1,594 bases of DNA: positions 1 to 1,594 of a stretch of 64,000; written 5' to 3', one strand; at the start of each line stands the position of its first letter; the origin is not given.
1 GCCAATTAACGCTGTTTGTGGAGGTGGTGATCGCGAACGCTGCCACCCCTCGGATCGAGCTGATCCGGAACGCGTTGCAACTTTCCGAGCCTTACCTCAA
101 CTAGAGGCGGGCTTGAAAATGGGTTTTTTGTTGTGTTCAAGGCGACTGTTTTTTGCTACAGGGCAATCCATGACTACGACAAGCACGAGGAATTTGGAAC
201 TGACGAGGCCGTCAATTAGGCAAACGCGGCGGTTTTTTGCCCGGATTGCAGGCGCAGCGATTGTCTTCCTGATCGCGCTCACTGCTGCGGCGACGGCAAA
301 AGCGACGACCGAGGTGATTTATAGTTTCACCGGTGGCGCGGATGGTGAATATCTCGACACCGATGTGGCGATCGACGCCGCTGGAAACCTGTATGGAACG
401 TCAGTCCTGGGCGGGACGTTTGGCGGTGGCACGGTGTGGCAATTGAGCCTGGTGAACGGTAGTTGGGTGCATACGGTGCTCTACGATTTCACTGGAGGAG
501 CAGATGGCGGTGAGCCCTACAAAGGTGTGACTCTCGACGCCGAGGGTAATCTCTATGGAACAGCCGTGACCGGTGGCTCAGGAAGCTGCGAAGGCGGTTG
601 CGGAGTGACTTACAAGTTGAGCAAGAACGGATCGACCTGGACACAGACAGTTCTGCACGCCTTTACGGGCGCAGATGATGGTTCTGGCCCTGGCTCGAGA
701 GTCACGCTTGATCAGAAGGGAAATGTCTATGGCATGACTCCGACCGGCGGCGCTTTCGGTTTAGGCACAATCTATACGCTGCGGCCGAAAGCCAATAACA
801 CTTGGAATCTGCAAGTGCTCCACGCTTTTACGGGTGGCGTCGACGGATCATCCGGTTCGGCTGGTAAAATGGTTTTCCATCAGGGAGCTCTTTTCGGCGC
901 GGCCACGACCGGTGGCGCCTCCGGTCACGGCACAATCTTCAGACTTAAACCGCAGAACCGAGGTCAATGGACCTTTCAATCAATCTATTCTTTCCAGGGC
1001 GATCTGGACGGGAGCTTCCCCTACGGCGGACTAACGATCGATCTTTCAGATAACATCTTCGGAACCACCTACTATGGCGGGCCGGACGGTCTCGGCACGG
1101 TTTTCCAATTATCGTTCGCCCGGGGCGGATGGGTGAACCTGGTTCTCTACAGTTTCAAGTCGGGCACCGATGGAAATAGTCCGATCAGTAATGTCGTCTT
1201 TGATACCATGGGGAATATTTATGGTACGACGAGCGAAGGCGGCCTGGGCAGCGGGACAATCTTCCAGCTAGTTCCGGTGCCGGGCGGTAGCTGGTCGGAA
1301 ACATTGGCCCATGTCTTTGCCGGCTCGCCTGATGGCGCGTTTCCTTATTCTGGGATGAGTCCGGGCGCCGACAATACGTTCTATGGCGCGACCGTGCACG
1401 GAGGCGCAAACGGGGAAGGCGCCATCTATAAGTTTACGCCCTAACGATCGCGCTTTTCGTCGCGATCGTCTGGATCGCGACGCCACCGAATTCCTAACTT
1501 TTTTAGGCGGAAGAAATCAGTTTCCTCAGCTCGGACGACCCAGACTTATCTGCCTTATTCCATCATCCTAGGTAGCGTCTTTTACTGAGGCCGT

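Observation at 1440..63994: Hyper-abundant 8/9-mer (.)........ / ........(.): about 25 exact copies where about 2 are expected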

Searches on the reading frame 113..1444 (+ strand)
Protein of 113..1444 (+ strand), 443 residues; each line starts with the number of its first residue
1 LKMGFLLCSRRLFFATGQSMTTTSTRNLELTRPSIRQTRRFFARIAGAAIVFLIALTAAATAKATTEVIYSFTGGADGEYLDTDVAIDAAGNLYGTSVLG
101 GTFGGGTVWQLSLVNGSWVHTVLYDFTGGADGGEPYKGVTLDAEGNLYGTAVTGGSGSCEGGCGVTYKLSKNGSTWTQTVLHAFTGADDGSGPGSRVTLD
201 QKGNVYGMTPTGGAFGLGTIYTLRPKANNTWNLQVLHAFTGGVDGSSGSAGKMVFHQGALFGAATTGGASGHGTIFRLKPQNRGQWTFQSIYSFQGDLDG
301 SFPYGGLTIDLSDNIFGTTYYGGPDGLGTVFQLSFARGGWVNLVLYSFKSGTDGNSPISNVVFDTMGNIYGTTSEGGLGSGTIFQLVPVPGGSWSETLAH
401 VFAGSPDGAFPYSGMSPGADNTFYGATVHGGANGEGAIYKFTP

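Call 8: search_protein_families(library=pfam, proteins=[window:113-1444:+])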
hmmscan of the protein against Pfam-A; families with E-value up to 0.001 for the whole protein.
window:113-1444:+ (443 aa): 0 families

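Call 38: search_protein_families(library=ncbifam, proteins=[window:113-1444:+])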
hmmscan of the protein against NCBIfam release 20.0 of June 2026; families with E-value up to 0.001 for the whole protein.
window:113-1444:+ (443 aa): 1 family
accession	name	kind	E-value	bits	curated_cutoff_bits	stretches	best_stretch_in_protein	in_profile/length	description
TIGR03803.2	Gloeo_Verruco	domain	5.1e-61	202.2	44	7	190-242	1-49/50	choice-of-anchor tandem repeat GloVer-containing protein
